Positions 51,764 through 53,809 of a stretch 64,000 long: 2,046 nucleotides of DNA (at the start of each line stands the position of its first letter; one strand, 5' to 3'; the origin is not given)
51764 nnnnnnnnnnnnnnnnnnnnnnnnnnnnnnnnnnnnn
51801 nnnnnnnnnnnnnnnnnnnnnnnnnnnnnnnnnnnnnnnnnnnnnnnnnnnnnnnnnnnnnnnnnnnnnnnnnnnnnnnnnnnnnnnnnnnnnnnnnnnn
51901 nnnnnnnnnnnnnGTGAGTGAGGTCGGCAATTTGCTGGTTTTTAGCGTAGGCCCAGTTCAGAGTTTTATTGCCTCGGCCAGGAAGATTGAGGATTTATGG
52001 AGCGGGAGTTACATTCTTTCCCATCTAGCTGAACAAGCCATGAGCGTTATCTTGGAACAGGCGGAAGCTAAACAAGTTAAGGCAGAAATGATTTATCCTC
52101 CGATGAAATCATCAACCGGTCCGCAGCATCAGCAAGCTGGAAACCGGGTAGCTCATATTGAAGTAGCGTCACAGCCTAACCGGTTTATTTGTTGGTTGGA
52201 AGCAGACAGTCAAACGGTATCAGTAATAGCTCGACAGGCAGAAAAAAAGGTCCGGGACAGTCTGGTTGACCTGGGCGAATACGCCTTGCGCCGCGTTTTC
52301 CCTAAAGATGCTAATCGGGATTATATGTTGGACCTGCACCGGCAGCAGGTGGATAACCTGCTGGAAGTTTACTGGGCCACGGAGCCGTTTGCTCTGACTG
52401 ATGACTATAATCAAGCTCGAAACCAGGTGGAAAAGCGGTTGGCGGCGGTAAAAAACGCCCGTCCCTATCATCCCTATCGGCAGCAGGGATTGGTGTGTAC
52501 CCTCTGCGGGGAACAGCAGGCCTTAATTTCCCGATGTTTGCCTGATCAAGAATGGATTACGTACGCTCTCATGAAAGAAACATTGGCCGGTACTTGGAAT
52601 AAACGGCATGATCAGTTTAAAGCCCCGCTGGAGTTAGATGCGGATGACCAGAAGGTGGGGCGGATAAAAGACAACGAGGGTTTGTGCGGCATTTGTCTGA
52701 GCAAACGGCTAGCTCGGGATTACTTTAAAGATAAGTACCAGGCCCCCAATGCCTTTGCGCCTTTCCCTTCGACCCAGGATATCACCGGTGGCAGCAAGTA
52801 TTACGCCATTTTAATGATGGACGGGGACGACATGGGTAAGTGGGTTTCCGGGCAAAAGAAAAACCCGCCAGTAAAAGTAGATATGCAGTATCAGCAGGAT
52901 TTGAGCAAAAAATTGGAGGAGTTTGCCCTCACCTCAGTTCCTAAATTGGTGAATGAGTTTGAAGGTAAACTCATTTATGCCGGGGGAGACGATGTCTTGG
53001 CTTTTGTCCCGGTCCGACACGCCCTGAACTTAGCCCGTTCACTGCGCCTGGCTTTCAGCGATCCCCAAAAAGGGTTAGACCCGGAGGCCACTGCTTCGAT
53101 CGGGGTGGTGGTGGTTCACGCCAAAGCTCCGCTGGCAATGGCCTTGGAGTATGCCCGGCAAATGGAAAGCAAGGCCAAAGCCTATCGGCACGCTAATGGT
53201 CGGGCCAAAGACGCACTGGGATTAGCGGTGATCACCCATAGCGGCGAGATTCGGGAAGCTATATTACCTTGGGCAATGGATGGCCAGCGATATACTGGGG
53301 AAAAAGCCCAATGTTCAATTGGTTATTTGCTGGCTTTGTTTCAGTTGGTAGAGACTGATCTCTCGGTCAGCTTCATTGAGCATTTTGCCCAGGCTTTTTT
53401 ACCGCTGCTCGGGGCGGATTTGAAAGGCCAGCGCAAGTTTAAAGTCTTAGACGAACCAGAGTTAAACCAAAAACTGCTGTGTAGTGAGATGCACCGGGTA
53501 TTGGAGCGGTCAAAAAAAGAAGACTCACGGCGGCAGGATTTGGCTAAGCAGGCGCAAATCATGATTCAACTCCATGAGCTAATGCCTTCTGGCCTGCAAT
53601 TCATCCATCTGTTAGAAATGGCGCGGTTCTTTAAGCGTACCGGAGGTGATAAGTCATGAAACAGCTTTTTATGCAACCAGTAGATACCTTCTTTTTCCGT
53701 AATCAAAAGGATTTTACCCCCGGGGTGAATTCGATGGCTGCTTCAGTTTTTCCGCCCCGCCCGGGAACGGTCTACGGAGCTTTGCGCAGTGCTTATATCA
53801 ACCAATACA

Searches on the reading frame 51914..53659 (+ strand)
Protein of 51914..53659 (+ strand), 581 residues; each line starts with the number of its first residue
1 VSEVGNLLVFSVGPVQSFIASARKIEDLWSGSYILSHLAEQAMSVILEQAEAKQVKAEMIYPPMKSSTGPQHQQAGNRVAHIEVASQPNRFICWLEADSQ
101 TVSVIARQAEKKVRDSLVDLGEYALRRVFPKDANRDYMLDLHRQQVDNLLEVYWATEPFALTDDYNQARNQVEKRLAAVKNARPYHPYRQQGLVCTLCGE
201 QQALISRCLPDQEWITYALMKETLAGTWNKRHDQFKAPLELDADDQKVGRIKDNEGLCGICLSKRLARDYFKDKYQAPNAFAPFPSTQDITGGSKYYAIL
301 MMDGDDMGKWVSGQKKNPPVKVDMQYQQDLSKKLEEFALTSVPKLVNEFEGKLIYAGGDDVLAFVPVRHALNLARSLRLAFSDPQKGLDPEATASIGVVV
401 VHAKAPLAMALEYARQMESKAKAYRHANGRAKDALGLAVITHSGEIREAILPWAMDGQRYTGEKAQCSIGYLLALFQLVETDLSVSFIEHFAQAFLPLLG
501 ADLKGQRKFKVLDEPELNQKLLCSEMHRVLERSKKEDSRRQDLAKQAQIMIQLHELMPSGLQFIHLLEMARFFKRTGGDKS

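Call 5: search_protein_families(library=ncbifam, proteins=[window:51914-53659:+])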
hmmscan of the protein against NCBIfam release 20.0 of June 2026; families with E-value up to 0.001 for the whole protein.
window:51914-53659:+ (581 aa): 2 families
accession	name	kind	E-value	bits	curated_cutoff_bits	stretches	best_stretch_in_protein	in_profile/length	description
TIGR02577.1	cas_TM1794_Cmr2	equivalog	8.4e-56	189.9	79.4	2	256-422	350-509/510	type III-B CRISPR-associated protein Cas10/Cmr2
TIGR02578.2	cas_TM1811_Csm1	equivalog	2.3e-16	59.7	170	1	183-439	397-646/753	type III-A CRISPR-associated protein Cas10/Csm1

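Call 56: find_homologous_proteins(query=window:51914-53656:+, max_evalue=1e-40)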
Query window:51914-53656:+ (581 aa): 227 proteins with E <= 1e-40 among 8000 candidates; the best 120 are listed.
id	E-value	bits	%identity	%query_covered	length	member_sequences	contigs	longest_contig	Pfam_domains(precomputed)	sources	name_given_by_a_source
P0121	0.0e+0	1313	100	100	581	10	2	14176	PF22335.2,PF18182.7,PF12469.14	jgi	jgi:CRISPR-associated protein Cmr2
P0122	6.1e-214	730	58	98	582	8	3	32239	PF22335.2,PF12469.14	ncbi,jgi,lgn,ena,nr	ncbi:hypothetical protein JT05_10510 [Desulfosporosinus sp. Tol-M]|nr:hypothetical protein JT05_1051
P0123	9.1e-207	706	57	100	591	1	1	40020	PF22335.2,PF12469.14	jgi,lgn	jgi:CRISPR-associated protein Cmr2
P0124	1.9e-206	705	56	99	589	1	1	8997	PF22335.2,PF12469.14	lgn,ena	-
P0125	5.3e-203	694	56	98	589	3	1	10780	PF22335.2,PF12469.14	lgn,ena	-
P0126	1.5e-202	692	56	99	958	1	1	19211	PF09700.16,PF22335.2,PF18182.7,PF12469.14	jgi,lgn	jgi:CRISPR-associated protein Cmr2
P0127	4.1e-201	687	55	99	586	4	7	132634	PF22335.2,PF12469.14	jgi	-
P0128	1.5e-200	686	56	99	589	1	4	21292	PF22335.2,PF12469.14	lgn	-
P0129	4.4e-174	598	51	98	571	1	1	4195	PF22335.2,PF18182.7,PF12469.14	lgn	-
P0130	1.7e-173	596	51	98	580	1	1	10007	PF22335.2,PF12469.14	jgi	jgi:CRISPR-associated protein Cmr2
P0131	1.8e-170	586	50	98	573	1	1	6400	PF22335.2,PF18182.7,PF12469.14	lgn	-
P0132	1.2e-168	580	49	98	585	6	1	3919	PF22335.2,PF18182.7,PF12469.14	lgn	-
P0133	5.8e-163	562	49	98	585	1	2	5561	PF22335.2,PF18182.7,PF12469.14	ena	-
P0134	5.9e-163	561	48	98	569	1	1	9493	PF22335.2,PF18182.7,PF12469.14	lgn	-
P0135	1.7e-160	553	47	98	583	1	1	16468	PF22335.2,PF18182.7,PF12469.14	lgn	-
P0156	2.7e-122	427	43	98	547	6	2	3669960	PF22335.2,PF18182.7,PF12469.14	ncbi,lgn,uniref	ncbi:type III-B CRISPR-associated protein Cas10/Cmr2 [Geobacillus sp. FSL W8-0032]|uniref:type III-B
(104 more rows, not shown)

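Call 57: find_encoding_contigs(protein=P0122, flank=8000, max_places=2)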
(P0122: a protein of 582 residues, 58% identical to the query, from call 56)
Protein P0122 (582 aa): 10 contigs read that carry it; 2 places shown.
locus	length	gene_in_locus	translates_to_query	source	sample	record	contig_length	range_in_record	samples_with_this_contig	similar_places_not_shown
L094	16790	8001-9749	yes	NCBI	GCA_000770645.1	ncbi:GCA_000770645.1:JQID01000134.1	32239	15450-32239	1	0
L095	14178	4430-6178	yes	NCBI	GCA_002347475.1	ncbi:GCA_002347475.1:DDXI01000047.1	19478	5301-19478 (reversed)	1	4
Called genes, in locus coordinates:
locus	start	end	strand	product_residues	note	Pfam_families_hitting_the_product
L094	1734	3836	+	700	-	PF02629:CoA_binding, PF13380:CoA_binding_2, PF13607:Succ_CoA_lig, PF19045:Ligase_CoA_2 (weak), PF13549:ATP-grasp_5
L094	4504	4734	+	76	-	PF01881:Cas_Cas6_C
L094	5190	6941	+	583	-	PF27248:MJ1674_2nd, PF27247:MJ1673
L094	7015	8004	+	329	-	PF03787:RAMPs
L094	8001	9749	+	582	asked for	PF12469:Cmr2_N, PF22335:Cas10-Cmr2_palm2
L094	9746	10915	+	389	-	PF09700:Cas_Cmr3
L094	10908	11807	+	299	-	PF03787:RAMPs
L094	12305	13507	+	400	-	PF03787:RAMPs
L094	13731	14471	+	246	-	PF21350:Cas6_I-A, PF01881:Cas_Cas6_C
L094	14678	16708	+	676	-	-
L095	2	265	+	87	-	?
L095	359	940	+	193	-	PF21350:Cas6_I-A, PF01881:Cas_Cas6_C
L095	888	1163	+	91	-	PF01881:Cas_Cas6_C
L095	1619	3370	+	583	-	PF27248:MJ1674_2nd, PF27247:MJ1673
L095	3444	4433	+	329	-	PF03787:RAMPs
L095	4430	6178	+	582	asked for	PF12469:Cmr2_N, PF22335:Cas10-Cmr2_palm2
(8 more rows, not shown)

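Call 58: find_encoding_contigs(protein=P0127, flank=8000, max_places=2)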
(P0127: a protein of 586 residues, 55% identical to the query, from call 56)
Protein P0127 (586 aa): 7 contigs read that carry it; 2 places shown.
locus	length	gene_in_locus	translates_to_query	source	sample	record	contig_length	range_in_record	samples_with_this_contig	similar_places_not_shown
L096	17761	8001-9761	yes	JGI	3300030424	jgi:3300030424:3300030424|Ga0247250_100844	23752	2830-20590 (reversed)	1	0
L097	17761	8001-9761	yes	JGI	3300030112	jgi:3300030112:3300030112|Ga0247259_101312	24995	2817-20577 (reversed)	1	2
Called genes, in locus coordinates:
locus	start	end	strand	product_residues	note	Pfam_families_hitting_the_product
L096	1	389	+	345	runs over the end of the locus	-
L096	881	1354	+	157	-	PF03682:UPF0158 (weak)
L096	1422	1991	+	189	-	-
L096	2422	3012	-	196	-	PF02661:Fic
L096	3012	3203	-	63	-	-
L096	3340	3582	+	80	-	-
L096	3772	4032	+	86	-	-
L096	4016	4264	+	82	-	PF05016:ParE_toxin (weak)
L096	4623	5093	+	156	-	PF20303:YLATT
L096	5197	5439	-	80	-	-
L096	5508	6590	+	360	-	PF00149:Metallophos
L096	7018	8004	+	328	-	PF03787:RAMPs (weak)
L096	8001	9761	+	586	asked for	PF12469:Cmr2_N, PF22335:Cas10-Cmr2_palm2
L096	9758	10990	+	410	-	PF09700:Cas_Cmr3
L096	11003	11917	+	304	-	PF03787:RAMPs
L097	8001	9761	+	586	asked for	PF12469:Cmr2_N, PF22335:Cas10-Cmr2_palm2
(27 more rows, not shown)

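Call 59: find_encoding_contigs(protein=P0156, flank=8000, max_places=2)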
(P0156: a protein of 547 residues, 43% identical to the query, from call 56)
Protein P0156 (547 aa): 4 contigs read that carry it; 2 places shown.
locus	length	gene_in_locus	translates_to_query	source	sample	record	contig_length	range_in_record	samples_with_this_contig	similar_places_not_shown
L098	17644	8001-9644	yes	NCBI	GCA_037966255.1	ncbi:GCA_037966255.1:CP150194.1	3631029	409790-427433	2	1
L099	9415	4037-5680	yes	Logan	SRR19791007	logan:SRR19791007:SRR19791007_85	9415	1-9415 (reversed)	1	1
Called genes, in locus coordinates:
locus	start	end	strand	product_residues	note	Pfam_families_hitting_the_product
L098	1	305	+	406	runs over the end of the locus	PF11796:DUF3323, PF09664:DUF2399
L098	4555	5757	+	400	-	PF09651:Cas_APE2256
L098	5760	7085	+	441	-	PF27248:MJ1674_2nd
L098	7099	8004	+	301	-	PF03787:RAMPs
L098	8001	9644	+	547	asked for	PF12469:Cmr2_N, PF18182:mCpol (weak), PF22335:Cas10-Cmr2_palm2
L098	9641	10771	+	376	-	PF09700:Cas_Cmr3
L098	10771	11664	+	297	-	PF03787:RAMPs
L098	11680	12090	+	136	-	PF09701:Cas_Cmr5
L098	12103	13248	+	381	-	PF03787:RAMPs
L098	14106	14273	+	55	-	-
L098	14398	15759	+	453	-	PF00395:SLH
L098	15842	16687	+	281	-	-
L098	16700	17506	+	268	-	-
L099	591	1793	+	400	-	PF09651:Cas_APE2256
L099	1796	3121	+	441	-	PF27248:MJ1674_2nd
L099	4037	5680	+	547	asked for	PF12469:Cmr2_N, PF18182:mCpol (weak), PF22335:Cas10-Cmr2_palm2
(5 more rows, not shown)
